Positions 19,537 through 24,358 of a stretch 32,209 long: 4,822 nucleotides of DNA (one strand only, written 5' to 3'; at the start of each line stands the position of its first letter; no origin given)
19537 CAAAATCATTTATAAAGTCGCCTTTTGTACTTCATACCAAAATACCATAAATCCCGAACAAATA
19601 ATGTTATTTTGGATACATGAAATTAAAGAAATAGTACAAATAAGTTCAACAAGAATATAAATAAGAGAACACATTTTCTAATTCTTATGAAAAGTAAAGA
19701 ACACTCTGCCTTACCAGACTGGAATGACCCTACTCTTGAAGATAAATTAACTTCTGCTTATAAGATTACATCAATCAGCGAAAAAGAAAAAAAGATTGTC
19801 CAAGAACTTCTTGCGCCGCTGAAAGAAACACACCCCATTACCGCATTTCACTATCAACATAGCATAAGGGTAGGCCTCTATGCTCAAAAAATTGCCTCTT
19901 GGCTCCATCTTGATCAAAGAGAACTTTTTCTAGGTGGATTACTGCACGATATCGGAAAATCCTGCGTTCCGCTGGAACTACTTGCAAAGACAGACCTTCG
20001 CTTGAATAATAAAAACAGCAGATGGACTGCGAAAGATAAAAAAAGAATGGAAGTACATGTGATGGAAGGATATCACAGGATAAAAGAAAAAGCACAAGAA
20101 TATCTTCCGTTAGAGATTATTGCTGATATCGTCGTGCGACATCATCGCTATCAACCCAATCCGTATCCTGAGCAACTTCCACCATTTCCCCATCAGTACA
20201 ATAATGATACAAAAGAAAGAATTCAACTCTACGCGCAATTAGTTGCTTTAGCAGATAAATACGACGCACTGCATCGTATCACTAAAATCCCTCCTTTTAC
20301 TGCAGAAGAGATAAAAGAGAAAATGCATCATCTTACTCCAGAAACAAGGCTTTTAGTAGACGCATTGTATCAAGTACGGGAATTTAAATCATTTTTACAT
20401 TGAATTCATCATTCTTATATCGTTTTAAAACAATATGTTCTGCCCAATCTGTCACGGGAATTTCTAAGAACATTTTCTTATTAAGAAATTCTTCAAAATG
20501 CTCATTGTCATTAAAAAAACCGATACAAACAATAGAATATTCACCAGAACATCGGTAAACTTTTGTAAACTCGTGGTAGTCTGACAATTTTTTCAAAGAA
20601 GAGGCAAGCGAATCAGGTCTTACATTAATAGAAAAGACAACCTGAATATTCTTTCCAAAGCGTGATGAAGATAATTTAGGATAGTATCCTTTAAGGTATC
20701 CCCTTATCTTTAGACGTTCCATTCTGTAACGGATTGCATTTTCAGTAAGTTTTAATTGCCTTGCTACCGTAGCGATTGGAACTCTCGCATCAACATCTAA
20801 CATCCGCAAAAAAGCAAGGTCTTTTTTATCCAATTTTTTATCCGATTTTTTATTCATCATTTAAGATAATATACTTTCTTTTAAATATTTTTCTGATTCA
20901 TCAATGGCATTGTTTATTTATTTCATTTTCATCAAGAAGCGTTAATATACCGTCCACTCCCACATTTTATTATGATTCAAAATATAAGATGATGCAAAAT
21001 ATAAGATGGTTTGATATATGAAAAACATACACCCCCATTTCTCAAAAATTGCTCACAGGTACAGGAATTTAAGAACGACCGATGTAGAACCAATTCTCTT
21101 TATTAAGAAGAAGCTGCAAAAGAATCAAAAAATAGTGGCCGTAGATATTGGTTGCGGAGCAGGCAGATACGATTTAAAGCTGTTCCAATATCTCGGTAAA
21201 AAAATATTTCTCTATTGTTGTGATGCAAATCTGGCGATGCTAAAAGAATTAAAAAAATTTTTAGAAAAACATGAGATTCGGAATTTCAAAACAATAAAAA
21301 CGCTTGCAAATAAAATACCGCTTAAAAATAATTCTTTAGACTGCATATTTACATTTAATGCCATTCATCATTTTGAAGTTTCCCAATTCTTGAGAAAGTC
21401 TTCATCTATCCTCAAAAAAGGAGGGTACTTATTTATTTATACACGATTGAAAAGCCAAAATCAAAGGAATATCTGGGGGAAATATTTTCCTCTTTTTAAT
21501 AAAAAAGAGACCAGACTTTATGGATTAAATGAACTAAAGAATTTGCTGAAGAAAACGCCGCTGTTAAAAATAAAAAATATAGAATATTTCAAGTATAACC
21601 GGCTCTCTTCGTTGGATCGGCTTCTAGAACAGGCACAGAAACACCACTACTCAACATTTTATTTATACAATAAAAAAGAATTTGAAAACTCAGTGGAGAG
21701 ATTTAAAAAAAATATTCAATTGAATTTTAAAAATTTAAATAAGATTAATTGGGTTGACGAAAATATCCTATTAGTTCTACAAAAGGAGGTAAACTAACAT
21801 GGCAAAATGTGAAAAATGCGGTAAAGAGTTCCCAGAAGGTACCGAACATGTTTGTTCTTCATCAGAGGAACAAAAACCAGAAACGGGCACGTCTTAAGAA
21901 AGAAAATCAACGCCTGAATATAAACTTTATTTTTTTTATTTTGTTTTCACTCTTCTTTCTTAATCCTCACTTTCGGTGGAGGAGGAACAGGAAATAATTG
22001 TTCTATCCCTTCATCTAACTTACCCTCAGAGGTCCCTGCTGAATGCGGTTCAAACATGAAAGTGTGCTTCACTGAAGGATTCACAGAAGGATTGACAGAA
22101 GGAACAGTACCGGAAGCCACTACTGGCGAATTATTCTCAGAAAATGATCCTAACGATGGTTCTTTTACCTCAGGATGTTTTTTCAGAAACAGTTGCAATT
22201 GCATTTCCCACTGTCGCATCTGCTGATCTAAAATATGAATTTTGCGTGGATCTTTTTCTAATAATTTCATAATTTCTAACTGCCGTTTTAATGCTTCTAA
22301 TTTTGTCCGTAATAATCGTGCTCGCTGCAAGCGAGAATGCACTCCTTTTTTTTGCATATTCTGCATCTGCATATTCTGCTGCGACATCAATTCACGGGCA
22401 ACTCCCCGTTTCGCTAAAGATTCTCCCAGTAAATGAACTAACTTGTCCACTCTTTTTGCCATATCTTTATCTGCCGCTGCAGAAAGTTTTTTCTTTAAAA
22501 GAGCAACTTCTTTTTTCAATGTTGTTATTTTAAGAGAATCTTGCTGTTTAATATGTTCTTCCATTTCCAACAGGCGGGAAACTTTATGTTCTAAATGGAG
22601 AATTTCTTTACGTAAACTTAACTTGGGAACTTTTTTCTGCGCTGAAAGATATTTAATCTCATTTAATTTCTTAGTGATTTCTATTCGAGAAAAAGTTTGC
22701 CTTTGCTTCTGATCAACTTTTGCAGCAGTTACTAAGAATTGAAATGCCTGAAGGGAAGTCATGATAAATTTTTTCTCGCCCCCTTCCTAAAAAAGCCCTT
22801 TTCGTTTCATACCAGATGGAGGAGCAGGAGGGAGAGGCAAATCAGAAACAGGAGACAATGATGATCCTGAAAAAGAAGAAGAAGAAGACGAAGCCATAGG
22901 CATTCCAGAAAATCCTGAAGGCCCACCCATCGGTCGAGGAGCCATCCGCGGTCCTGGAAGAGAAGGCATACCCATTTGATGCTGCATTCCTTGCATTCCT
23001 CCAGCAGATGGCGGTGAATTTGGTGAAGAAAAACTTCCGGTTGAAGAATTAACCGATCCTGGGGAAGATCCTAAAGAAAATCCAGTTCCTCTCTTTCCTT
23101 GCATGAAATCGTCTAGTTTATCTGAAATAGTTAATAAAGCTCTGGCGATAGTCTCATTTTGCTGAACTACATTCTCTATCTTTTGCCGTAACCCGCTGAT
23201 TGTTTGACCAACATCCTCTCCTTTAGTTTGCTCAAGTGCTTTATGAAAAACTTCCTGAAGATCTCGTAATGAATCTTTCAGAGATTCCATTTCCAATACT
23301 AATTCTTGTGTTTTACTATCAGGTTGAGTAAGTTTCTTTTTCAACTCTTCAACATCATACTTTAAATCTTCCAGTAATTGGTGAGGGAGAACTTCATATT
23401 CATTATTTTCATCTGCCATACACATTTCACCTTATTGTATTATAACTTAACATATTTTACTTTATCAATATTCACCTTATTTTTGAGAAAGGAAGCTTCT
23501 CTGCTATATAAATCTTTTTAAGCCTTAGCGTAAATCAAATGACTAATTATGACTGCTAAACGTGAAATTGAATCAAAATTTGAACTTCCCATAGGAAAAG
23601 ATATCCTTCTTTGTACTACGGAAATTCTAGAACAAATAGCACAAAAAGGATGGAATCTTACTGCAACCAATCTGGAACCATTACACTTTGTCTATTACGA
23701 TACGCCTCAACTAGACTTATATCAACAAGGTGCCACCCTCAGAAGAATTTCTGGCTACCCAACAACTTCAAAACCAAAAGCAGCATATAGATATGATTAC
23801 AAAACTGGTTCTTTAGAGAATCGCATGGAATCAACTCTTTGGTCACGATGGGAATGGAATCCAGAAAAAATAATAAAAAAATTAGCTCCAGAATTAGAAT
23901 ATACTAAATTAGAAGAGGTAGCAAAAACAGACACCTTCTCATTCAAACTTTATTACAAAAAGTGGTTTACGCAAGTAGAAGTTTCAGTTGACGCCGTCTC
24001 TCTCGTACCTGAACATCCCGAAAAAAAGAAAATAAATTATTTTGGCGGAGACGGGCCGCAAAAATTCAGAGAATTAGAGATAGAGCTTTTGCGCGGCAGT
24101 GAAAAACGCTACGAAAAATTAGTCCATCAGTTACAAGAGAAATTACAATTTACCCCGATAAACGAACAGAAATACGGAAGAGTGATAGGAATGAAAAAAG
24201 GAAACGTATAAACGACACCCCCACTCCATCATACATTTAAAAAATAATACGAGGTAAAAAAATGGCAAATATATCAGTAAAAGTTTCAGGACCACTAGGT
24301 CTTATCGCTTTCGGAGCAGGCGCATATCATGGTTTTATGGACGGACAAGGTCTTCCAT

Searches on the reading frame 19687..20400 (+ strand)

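Call 70: search_protein_families(library=pfam, proteins=[window:19687-20400:+], max_evalue=0.001)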
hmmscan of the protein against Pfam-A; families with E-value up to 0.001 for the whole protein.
window:19687-20400:+ (238 aa): 3 families
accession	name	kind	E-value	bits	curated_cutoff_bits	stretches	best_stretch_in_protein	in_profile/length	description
PF01966.28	HD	-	2.7e-16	60.3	22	1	56-194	2-115/116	HD domain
PF08668.18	HDOD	-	2.9e-07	30.6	22.9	1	56-106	96-146/196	HDOD domain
PF13487.12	HD_5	-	0.00015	22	27.2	1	61-195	20-139/170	HD domain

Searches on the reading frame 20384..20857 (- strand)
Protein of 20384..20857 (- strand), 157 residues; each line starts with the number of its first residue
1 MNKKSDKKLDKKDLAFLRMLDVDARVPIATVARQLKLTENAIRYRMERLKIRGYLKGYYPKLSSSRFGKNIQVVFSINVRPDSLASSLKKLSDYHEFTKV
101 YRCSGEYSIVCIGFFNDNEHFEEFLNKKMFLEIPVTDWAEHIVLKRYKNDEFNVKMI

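Call 70: search_protein_families(library=pfam, proteins=[window:20384-20857:-], max_evalue=0.001)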
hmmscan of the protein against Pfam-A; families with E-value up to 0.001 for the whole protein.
window:20384-20857:- (157 aa): 3 families
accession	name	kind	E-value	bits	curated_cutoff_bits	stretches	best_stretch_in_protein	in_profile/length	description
PF13404.12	HTH_AsnC-type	-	2.9e-09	37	27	1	9-50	1-42/42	AsnC-type helix-turn-helix domain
PF01037.27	AsnC_trans_reg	-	2e-07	31.2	25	1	76-145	2-72/73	Lrp/AsnC ligand binding domain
PF13412.12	HTH_24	-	2.4e-05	24.3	21.9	1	9-55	1-47/48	Winged helix-turn-helix DNA-binding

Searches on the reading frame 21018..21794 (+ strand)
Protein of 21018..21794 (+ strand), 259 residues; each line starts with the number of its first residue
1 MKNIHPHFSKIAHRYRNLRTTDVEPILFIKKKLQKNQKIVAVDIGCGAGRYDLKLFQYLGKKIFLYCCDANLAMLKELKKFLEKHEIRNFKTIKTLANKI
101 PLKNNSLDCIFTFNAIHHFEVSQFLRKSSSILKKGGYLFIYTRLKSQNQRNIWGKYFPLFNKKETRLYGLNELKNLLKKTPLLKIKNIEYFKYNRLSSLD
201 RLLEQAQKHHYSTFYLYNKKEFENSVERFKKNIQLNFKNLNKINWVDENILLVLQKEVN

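Call 70: search_protein_families(library=pfam, proteins=[window:21018-21794:+], max_evalue=0.001)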
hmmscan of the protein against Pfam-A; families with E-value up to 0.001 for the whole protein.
window:21018-21794:+ (259 aa): 9 families
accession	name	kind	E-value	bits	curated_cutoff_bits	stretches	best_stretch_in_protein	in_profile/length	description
PF08241.18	Methyltransf_11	-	1.5e-15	58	21.2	1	42-140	1-95/95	Methyltransferase domain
PF13649.12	Methyltransf_25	-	5.7e-14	53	27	1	42-136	2-97/97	Methyltransferase domain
PF13847.12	Methyltransf_31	-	5.5e-12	46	27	1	38-141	4-110/145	Methyltransferase domain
PF08242.18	Methyltransf_12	-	6.7e-11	43.2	30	1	42-138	1-98/98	Methyltransferase domain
PF13489.12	Methyltransf_23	-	9.9e-10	38.8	27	1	35-179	20-156/164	Methyltransferase domain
PF01209.24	Ubie_methyltran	-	1e-08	35.2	20.1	1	29-142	39-153/233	ubiE/COQ5 methyltransferase family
PF05175.20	MTS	-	1.6e-06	28.3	23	1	31-145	25-143/170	Methyltransferase small domain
PF05148.21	Methyltransf_8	-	1.4e-05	25.5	27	0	23-141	57-157/219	Hypothetical methyltransferase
PF06080.18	DUF938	-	0.00036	20.8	27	1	24-144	12-141/202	Protein of unknown function (DUF938)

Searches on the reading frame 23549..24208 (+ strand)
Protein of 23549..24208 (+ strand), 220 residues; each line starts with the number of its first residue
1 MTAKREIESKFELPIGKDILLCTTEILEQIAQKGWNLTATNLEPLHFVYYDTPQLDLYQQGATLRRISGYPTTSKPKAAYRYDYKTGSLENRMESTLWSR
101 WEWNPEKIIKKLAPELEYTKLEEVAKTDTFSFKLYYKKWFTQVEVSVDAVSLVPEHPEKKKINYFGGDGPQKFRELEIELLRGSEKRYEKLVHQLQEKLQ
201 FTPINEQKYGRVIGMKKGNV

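Call 71: search_protein_families(library=pfam, proteins=[window:23549-24208:+], max_evalue=0.001)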
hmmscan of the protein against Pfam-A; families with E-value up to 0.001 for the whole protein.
window:23549-24208:+ (220 aa): 1 family
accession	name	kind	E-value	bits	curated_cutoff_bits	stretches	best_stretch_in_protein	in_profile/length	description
PF01928.26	CYTH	-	1.2e-05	25.6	23.2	1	5-198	2-163/179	CYTH domain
